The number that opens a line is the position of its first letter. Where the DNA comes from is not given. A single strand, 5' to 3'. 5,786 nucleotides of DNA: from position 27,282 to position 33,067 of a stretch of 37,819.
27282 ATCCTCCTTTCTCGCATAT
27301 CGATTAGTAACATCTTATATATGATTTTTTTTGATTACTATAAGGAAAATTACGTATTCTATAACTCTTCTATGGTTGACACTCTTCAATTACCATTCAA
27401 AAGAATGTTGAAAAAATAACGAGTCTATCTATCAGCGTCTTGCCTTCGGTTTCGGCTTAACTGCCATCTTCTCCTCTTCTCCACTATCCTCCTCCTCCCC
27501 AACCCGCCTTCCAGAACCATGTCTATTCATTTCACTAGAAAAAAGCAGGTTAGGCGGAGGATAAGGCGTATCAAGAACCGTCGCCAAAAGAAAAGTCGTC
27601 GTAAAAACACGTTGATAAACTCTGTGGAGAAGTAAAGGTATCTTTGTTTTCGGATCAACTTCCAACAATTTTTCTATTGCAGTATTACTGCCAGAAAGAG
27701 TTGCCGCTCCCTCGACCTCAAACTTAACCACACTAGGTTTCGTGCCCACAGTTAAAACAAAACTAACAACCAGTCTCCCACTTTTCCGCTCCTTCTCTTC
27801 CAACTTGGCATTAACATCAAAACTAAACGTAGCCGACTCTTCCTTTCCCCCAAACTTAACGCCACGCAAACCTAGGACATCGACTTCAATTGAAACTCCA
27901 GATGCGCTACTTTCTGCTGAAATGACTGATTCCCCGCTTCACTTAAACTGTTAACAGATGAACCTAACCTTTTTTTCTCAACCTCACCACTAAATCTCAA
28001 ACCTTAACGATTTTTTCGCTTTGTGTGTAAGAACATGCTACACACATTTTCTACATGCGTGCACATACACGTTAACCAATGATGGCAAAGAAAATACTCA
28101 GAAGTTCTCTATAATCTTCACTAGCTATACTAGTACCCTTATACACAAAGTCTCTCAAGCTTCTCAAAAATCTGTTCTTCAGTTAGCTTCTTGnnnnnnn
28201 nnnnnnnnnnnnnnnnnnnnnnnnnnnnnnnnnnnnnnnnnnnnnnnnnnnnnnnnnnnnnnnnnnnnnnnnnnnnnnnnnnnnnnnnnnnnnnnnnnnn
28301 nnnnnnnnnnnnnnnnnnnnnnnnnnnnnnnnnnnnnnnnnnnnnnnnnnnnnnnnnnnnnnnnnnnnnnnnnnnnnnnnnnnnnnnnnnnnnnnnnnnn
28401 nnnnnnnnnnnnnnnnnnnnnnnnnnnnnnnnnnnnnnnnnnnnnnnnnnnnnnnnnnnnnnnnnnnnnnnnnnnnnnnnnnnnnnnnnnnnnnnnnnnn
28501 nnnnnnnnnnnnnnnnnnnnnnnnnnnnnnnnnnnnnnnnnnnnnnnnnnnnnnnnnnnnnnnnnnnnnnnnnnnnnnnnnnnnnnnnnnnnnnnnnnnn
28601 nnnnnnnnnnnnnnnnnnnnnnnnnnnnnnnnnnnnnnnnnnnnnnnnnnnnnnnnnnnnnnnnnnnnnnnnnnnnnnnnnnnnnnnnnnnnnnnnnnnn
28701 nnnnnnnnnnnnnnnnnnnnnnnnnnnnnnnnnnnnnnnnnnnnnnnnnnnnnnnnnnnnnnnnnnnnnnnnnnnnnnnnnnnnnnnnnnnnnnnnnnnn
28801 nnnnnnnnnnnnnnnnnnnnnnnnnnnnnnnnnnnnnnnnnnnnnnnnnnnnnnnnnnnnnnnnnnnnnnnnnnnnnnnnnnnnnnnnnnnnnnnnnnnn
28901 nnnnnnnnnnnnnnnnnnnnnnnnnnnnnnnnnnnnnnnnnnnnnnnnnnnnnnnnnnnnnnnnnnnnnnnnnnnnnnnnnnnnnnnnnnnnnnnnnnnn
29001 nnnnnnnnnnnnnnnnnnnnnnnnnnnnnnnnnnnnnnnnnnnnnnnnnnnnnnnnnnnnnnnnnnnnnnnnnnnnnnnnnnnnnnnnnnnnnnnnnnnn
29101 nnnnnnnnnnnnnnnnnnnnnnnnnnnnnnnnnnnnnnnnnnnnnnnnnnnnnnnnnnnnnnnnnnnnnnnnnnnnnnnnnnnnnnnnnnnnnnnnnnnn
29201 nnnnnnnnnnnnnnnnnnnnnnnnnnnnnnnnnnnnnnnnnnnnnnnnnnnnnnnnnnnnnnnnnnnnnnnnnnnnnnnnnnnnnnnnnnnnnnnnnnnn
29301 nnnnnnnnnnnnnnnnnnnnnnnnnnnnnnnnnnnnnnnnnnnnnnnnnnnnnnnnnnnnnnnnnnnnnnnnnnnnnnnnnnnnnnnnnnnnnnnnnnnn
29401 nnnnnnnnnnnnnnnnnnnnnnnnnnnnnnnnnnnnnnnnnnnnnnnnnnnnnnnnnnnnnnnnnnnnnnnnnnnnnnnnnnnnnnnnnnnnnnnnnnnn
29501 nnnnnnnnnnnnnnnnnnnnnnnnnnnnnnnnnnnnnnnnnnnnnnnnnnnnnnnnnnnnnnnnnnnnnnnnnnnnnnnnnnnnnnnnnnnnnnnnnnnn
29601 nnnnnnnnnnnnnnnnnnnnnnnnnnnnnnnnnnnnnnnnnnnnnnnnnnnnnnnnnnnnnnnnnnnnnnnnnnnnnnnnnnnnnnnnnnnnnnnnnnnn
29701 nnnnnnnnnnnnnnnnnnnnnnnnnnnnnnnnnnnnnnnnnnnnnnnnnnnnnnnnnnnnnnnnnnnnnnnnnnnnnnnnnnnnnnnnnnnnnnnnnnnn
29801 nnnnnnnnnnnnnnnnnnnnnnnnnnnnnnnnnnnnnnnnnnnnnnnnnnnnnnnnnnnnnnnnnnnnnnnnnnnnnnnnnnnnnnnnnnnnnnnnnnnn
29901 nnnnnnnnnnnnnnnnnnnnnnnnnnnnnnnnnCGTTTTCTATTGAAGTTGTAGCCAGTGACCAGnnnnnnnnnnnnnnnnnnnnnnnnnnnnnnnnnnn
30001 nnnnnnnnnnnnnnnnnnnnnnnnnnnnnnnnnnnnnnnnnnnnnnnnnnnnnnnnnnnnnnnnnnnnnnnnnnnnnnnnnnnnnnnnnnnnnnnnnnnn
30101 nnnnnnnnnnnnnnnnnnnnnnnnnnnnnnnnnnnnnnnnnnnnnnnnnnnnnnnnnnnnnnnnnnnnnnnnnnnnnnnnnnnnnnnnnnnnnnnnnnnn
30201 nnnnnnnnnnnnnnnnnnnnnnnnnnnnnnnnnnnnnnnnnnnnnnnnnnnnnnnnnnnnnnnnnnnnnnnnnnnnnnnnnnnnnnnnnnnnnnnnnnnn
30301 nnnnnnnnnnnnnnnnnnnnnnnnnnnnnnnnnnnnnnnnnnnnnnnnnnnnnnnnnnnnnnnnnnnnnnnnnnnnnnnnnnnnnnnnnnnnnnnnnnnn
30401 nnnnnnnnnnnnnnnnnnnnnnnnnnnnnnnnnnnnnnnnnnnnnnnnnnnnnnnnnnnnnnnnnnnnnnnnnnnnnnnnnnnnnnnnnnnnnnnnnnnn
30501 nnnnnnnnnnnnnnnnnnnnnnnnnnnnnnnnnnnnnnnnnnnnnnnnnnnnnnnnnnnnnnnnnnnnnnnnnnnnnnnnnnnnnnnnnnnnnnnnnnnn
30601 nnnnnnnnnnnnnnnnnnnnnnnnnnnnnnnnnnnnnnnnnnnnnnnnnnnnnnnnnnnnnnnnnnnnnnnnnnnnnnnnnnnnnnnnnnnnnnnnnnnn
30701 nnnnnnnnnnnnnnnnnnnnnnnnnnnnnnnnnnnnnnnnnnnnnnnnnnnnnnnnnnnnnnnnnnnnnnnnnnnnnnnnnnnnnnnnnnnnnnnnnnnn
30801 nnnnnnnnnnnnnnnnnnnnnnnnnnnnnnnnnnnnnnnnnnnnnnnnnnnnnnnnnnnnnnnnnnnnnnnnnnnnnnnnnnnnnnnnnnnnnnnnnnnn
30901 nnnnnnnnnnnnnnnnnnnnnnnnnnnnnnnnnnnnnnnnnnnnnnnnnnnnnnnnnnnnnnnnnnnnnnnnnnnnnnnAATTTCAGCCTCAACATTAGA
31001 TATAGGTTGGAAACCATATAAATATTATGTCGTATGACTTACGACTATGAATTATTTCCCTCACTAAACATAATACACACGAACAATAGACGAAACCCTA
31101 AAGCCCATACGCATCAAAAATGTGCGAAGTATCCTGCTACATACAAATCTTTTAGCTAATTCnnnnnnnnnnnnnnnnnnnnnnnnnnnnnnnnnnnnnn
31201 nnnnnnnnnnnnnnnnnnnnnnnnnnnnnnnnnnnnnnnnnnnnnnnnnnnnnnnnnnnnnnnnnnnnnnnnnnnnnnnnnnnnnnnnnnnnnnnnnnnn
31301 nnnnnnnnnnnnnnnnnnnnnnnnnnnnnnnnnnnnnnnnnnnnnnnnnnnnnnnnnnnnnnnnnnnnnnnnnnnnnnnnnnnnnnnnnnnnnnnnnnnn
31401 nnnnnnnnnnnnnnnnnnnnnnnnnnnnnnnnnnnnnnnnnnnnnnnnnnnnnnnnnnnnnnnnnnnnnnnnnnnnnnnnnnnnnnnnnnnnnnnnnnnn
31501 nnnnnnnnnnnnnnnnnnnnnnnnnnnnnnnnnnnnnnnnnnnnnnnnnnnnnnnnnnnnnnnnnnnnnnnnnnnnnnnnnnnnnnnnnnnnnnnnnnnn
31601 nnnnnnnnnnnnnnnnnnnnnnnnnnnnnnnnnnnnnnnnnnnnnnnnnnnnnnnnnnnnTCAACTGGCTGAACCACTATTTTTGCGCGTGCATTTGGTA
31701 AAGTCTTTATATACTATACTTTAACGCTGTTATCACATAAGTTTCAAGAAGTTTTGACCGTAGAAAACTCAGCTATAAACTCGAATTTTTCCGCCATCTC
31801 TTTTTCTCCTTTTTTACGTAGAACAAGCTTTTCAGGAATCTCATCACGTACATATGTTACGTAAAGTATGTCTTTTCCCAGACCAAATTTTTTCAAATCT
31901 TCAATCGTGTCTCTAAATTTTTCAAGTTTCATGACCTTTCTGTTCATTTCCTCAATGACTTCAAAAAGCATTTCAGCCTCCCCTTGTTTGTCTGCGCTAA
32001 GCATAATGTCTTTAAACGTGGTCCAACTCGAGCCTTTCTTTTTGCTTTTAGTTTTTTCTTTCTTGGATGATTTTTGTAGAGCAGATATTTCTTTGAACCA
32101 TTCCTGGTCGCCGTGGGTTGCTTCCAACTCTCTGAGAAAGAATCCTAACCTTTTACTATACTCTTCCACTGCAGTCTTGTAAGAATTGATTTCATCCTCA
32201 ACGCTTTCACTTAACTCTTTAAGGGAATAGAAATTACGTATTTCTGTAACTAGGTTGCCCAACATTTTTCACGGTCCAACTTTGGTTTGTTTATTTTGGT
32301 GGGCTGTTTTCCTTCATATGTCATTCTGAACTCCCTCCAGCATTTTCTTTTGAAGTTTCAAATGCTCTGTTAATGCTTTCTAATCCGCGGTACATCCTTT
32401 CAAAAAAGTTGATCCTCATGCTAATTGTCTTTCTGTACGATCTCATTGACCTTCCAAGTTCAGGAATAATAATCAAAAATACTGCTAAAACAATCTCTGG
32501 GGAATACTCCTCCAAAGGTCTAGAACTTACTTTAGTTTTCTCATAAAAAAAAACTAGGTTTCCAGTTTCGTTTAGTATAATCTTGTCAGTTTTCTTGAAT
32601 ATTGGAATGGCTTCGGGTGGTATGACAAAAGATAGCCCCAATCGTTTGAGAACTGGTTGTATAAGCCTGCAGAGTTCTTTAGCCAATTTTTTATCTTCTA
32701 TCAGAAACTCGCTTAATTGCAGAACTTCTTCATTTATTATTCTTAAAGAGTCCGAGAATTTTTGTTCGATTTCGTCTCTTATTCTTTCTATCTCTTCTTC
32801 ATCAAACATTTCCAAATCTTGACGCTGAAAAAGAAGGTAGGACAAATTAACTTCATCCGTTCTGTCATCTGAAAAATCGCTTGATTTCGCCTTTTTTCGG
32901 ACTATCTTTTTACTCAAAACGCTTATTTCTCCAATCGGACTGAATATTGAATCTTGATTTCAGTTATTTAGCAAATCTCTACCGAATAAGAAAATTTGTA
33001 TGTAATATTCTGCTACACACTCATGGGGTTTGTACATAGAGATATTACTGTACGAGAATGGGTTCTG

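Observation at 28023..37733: Recurrent 23-bp palindrome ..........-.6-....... found only in intergenic regions upstream of uncharacterised genes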

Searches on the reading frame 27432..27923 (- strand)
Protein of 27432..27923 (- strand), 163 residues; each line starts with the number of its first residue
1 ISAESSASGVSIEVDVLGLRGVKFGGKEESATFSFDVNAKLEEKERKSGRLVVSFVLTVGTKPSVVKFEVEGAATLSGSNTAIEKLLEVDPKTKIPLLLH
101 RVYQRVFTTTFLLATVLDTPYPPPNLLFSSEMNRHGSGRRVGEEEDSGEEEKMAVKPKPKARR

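Call 8: search_protein_families(library=pfam, proteins=[window:27432-27869:-])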
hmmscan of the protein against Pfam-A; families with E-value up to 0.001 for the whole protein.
window:27432-27869:- (145 aa): 0 families

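Call 34: search_protein_families(library=ncbifam, proteins=[window:27432-27869:-], max_evalue=0.1)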
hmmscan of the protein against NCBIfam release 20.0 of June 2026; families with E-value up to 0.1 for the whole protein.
window:27432-27869:- (145 aa): 0 families

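Call 35: search_solved_structures(query=window:27432-27869:-, max_evalue=10)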
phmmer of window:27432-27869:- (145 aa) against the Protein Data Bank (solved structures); distinct sequences matched with E-value up to 10: 1.
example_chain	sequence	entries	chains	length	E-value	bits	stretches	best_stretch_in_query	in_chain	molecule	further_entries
2i9i_A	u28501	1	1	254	0.75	13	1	27-89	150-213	Hypothetical protein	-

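Call 48: find_homologous_proteins(query=window:27432-27923:-, max_evalue=0.00001)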
Query window:27432-27923:- (163 aa): 262 proteins with E <= 0.00001 among 364 candidates; the best 120 are listed.
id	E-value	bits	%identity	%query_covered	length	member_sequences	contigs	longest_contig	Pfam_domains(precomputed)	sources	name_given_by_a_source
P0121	1.4e-86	306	99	89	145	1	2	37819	-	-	-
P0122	5.1e-86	304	99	89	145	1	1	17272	-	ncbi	-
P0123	9.5e-73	261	87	89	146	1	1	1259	-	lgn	-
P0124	3.6e-72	259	95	71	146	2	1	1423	-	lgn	-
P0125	3.2e-70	253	81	89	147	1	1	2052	-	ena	-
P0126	4.2e-68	246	81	89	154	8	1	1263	-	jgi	-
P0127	1.6e-67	244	92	74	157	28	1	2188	-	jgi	jgi:hypothetical protein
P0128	6.1e-67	242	91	71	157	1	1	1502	-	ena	-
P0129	1.6e-66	241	79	87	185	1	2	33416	-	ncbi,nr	ncbi:hypothetical protein GWO13_11305 [Candidatus Bathyarchaeota archaeon]|nr:hypothetical protein [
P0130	5.7e-66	239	91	71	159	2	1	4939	-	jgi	-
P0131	1.0e-64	235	86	75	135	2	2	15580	-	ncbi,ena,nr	ncbi:hypothetical protein DRO69_05245 [Candidatus Bathyarchaeota archaeon]|nr:MAG: hypothetical prot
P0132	8.2e-64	232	70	96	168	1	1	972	-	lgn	-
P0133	1.4e-63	231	70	94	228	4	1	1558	-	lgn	-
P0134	4.8e-63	229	78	87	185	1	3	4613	-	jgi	-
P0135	1.5e-62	228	81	85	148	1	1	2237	-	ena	-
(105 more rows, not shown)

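Call 59: predict_structure(alignment_id=A3)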
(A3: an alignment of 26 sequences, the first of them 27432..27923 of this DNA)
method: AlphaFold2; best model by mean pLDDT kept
length: 163 residues; sequences in the alignment: 26
mean_pLDDT: 71.4   pTM: 0.60
mean pLDDT of the five models: 71.4, 69.3, 64.1, 63.0, 61.0
residues with pLDDT >= 90: 20; 70-90: 87; 50-70: 20; < 50: 36
segments of 3 or more residues with pLDDT < 50: 130-158, 160-163
pLDDT, mean of each block of 10 residues (from residue 1): 57 89 69 77 88 89 85 90 83 76 83 82 67 39 34 41 43
secondary structure, 60 per line:
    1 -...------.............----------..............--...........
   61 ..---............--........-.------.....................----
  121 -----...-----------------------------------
elements in order: E2-4 E11-23 E34-47 E50-62 E66-77 H80-87 H97-116

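Call 63: fold_search(model_id=the predicted structure, library=pdb)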
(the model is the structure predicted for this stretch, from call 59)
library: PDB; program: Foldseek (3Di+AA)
matches with E <= 10: 1253; with E <= 0.001: 8
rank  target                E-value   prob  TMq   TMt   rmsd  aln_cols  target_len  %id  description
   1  5mtw_D                7.1e-05  1.00  0.49  0.57   6.1       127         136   14  Mycobacterium tuberculosis Rv1957 SecB-like chaperone in complex with a ChAD peptide from Rv1956 HigA1 antitoxin (released 2018-10-24)
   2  5mtw_A                7.1e-05  1.00  0.49  0.57   6.4       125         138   14  Mycobacterium tuberculosis Rv1957 SecB-like chaperone in complex with a ChAD peptide from Rv1956 HigA1 antitoxin (released 2018-10-24)
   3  5mtw_B                8.0e-05  1.00  0.45  0.51   7.2       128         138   14  Mycobacterium tuberculosis Rv1957 SecB-like chaperone in complex with a ChAD peptide from Rv1956 HigA1 antitoxin (released 2018-10-24)
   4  5mtw_C                1.0e-04  1.00  0.40  0.45   7.4       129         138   16  Mycobacterium tuberculosis Rv1957 SecB-like chaperone in complex with a ChAD peptide from Rv1956 HigA1 antitoxin (released 2018-10-24)
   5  1fx3_D                1.3e-04  1.00  0.49  0.57   5.7       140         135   14  CRYSTAL STRUCTURE OF H. INFLUENZAE SECB (released 2000-12-06)
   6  1fx3_A                2.8e-04  1.00  0.47  0.52   6.1       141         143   16  CRYSTAL STRUCTURE OF H. INFLUENZAE SECB (released 2000-12-06)
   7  1ozb_E                9.9e-04  1.00  0.48  0.54   4.3       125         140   12  Crystal Structure of SecB complexed with SecA C-terminus (released 2003-10-14)
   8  1fx3_C                9.9e-04  1.00  0.45  0.50   6.7       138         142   14  CRYSTAL STRUCTURE OF H. INFLUENZAE SECB (released 2000-12-06)
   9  1ozb_C                1.2e-03  1.00  0.39  0.45   6.1       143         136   11  Crystal Structure of SecB complexed with SecA C-terminus (released 2003-10-14)
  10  1qyn_A                1.3e-03  1.00  0.52  0.61   3.2       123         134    8  Crystal Structure of SecB from Escherichia coli (released 2003-12-09)
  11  1ozb_F                1.3e-03  1.00  0.39  0.42   6.8       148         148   14  Crystal Structure of SecB complexed with SecA C-terminus (released 2003-10-14)
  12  1fx3_B                1.7e-03  1.00  0.40  0.43   7.0       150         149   12  CRYSTAL STRUCTURE OF H. INFLUENZAE SECB (released 2000-12-06)
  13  1qyn_D                1.8e-03  1.00  0.53  0.61   3.0       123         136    8  Crystal Structure of SecB from Escherichia coli (released 2003-12-09)
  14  1ozb_A                1.9e-03  1.00  0.48  0.53   5.3       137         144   12  Crystal Structure of SecB complexed with SecA C-terminus (released 2003-10-14)
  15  1qyn_C                2.3e-03  1.00  0.51  0.61   3.2       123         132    8  Crystal Structure of SecB from Escherichia coli (released 2003-12-09)
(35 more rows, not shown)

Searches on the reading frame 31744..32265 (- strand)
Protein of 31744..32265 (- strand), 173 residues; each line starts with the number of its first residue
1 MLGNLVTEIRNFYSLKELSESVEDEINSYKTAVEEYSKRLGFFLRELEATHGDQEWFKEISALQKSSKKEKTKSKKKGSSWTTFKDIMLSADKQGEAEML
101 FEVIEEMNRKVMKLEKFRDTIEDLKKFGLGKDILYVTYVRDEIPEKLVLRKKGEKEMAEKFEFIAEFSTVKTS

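Call 8: search_protein_families(library=pfam, proteins=[window:31744-32265:-])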
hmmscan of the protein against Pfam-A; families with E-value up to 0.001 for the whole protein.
window:31744-32265:- (173 aa): 0 families

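Call 34: search_protein_families(library=ncbifam, proteins=[window:31744-32265:-], max_evalue=0.1)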
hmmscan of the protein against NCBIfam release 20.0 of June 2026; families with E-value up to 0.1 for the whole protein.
window:31744-32265:- (173 aa): 0 families

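Call 73: search_protein_families(library=pfam, proteins=[window:31744-32265:-], max_evalue=1)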
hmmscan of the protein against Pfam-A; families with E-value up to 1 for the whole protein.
window:31744-32265:- (173 aa): 6 families
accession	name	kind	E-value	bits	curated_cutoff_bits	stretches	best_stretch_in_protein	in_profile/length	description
PF03885.18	DUF327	-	0.007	16.8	25.8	1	65-127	6-68/143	Protein of unknown function (DUF327)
PF12922.13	Cnd1_N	-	0.016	15.5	27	1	16-82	24-87/164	non-SMC mitotic condensation complex subunit 1, N-term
PF08158.18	SDA1_HEAT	-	0.024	14.1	26.4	1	60-110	199-250/364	SDA1, HEAT repeat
PF05791.16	Bacillus_HBL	-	0.037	14.3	29.1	1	79-128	82-132/177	Bacillus haemolytic enterotoxin (HBL)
PF04871.18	Uso1_p115_C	-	0.14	12.8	28.4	1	15-116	13-95/121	Uso1 / p115 like vesicle tethering protein, C terminal region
PF08644.17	SPT16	-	0.23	12.3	25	0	38-78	63-104/112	FACT complex subunit (SPT16/CDC68)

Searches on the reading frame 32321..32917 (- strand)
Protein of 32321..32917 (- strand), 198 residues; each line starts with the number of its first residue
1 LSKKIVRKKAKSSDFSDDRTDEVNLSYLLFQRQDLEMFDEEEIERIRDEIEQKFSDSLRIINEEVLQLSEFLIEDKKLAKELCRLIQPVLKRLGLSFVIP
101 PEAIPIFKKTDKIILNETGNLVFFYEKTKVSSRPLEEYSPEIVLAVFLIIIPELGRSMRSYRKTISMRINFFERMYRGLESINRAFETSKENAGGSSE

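Call 8: search_protein_families(library=pfam, proteins=[window:32321-32917:-])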
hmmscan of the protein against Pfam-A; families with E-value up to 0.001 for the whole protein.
window:32321-32917:- (198 aa): 0 families

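Call 34: search_protein_families(library=ncbifam, proteins=[window:32321-32917:-], max_evalue=0.1)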
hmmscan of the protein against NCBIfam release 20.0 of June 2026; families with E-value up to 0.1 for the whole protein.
window:32321-32917:- (198 aa): 1 family
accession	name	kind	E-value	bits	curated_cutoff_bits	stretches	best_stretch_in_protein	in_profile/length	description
NF007593.0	PRK10236.1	equivalog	0.027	14.2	395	1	25-92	108-175/237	acidic protein MsyB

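Call 61: find_homologous_proteins(query=window:32321-32917:-, max_evalue=0.001)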
Query window:32321-32917:- (198 aa): 58 proteins with E <= 0.001 among 219 candidates.
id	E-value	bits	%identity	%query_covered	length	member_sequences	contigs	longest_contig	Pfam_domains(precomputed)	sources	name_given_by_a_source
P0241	4.7e-114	396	96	100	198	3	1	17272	-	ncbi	-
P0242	9.7e-103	359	89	100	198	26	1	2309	-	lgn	-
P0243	3.0e-99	348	87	97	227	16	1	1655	-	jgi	-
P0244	2.2e-97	342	82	100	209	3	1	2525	-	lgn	-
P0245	1.0e-95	336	82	100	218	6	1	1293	-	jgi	-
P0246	3.1e-92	325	80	100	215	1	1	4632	-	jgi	-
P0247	8.8e-92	324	80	98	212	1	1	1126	-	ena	-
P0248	4.8e-91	321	78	100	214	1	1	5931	-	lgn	-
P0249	4.0e-88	312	87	89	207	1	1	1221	-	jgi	-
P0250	4.9e-87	308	75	97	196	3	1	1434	-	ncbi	-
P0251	5.7e-75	269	80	82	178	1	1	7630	-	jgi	jgi:hypothetical protein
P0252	1.6e-67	245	64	96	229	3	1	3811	-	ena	-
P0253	4.7e-66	240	60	99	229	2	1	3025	-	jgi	-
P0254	6.7e-65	236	60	96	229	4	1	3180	-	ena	-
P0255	2.7e-64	234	59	98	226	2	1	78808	-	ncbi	ncbi:MAG: hypothetical protein ACUVRA_02700 [Candidatus Bathyarchaeaceae archaeon]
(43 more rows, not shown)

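Call 69: predict_structure(alignment_id=A4)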
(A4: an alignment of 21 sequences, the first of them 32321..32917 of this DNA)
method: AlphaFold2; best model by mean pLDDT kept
length: 198 residues; sequences in the alignment: 21
mean_pLDDT: 77.5   pTM: 0.55
mean pLDDT of the five models: 77.5, 77.5, 77.3, 75.3, 73.9
residues with pLDDT >= 90: 86; 70-90: 62; 50-70: 14; < 50: 36
segments of 3 or more residues with pLDDT < 50: 1-27, 32-35, 196-198
pLDDT, mean of each block of 10 residues (from residue 1): 32 34 49 56 78 84 80 86 94 94 76 94 85 93 93 93 94 95 85 53
secondary structure, 60 per line:
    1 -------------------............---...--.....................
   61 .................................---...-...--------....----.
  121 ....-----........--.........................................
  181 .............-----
elements in order: H20-31 H40-93 E97-99 E112-115 E120-124 E130-134 H140-193

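Call 72: fold_search(model_id=the predicted structure, library=pdb)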
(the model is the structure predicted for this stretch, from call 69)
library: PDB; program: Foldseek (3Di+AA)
matches with E <= 10: 397; with E <= 0.001: 0
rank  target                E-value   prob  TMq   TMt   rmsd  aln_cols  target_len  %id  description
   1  6nr8_5                4.8e-01  0.15  0.19  0.27  18.4       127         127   11  hTRiC-hPFD Class6 (released 2019-06-19)
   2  2zdi_C                5.1e-01  0.33  0.28  0.36  28.1       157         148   11  Crystal structure of Prefoldin from Pyrococcus horikoshii OT3 (released 2008-02-05)
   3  4d1q_B                9.7e-01  0.07  0.17  0.09  19.9       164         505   14  Hermes transposase bound to its terminal inverted repeat (released 2014-07-30)
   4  1fxk_C                1.2e+00  0.13  0.22  0.31  18.5       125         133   10  CRYSTAL STRUCTURE OF ARCHAEAL PREFOLDIN (GIMC). (released 2000-12-06)
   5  6fhm_B                1.5e+00  0.25  0.15  0.16   5.3        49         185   16  Crystal structure of the F47E mutant of the lipoprotein localization factor, LolA (released 2018-07-25)
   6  5hv2                  1.5e+00  0.05  0.13  0.05  10.2        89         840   13  Rifampin phosphotransferase G527Y mutant from Listeria monocytogenes (released 2016-03-30)
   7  6x3q_A                1.6e+00  0.30  0.12  0.12   3.3        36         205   25  Hsa Siglec and Unique domains in complex with 3'sialyl-N-acetyllactosamine trisaccharide (released 2021-11-17)
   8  6ywv_h                1.6e+00  0.12  0.10  0.21   9.9        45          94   18  The structure of the Atp25 bound assembly intermediate of the mitoribosome from Neurospora crassa (released 2020-11-11)
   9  8roa_C                1.6e+00  0.06  0.15  0.10  11.2       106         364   17  Human cohesin SMC1A-HD(longCC-EQ)/RAD21-C complex - ADP-bound conformation (released 2024-09-11)
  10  3evn                  1.7e+00  0.10  0.12  0.08   9.3        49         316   12  CRYSTAL STRUCTURE OF putative oxidoreductase from Streptococcus agalactiae 2603V/r (released 2008-10-21)
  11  1fx7_B                1.7e+00  0.08  0.15  0.14   6.8        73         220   12  CRYSTAL STRUCTURE OF THE IRON-DEPENDENT REGULATOR (IDER) FROM MYCOBACTERIUM TUBERCULOSIS (released 2001-03-07)
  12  8oyv_A                1.9e+00  0.10  0.19  0.20  14.7        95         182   21  De novo designed Claudin fold CLF_4 (released 2023-10-18)
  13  4j7b_B                1.9e+00  0.09  0.15  0.14   4.8        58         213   17  Crystal structure of polo-like kinase 1 (released 2013-07-24)
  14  3e9m_D                1.9e+00  0.09  0.12  0.08   8.1        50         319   10  Crystal Structure of an oxidoreductase from Enterococcus faecalis (released 2008-10-14)
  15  8wfp_B                1.9e+00  0.08  0.15  0.14   5.0        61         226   18  Crystal structure of polo-like kinase(PLK1)PBD in complex with DD-1 (released 2024-09-25)
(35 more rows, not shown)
